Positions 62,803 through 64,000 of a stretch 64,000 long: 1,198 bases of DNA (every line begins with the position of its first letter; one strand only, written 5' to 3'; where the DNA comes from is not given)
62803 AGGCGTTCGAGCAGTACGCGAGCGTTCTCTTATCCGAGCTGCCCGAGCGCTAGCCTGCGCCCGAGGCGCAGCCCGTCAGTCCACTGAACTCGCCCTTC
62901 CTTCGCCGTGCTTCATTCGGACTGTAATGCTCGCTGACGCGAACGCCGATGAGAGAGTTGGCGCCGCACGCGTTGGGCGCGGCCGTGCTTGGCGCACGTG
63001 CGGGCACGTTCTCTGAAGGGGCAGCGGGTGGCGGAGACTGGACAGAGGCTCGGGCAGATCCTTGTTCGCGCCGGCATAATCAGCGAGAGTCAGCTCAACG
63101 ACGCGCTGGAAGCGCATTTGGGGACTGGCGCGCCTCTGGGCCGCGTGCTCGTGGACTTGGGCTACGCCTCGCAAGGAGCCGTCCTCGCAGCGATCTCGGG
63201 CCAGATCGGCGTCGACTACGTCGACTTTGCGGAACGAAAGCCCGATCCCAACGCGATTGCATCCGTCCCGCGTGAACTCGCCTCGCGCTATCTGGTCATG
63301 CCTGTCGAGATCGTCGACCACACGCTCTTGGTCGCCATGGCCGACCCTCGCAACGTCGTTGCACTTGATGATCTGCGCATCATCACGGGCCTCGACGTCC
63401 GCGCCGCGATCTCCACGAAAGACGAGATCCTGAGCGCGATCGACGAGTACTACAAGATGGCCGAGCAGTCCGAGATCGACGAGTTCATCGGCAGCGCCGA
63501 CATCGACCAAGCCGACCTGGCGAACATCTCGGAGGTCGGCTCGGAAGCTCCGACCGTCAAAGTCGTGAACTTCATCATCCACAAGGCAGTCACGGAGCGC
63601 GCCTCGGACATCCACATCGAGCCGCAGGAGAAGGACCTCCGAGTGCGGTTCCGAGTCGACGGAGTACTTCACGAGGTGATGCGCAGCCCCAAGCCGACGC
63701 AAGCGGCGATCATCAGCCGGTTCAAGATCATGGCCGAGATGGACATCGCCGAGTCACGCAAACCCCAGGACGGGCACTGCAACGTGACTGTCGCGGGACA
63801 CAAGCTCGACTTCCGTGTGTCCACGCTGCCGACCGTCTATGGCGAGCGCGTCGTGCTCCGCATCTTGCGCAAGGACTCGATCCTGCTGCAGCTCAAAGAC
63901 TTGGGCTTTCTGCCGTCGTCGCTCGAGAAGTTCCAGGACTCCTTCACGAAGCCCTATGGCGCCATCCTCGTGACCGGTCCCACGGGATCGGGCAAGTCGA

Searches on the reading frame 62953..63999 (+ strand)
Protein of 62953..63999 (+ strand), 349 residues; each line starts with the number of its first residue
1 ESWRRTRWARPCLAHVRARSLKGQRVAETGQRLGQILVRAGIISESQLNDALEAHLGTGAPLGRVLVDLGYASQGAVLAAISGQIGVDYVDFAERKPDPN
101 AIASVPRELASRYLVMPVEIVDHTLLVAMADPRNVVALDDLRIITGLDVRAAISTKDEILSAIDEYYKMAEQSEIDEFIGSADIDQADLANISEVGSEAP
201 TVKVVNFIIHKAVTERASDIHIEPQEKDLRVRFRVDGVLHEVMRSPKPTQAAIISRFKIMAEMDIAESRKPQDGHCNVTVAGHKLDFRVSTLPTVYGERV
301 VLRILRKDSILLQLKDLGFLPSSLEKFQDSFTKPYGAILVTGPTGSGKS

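Call 72: search_protein_families(library=pfam, proteins=[window:62953-63999:+], max_evalue=0.00001)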
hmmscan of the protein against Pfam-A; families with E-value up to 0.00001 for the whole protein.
window:62953-63999:+ (349 aa): 2 families
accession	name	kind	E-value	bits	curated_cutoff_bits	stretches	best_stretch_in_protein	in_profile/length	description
PF00437.27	T2SSE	-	5.2e-52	177.2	24.9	1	197-349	4-156/370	Type II/IV secretion system protein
PF05157.20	MshEN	-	9.4e-23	80.5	23.1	1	86-172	2-89/90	MshEN domain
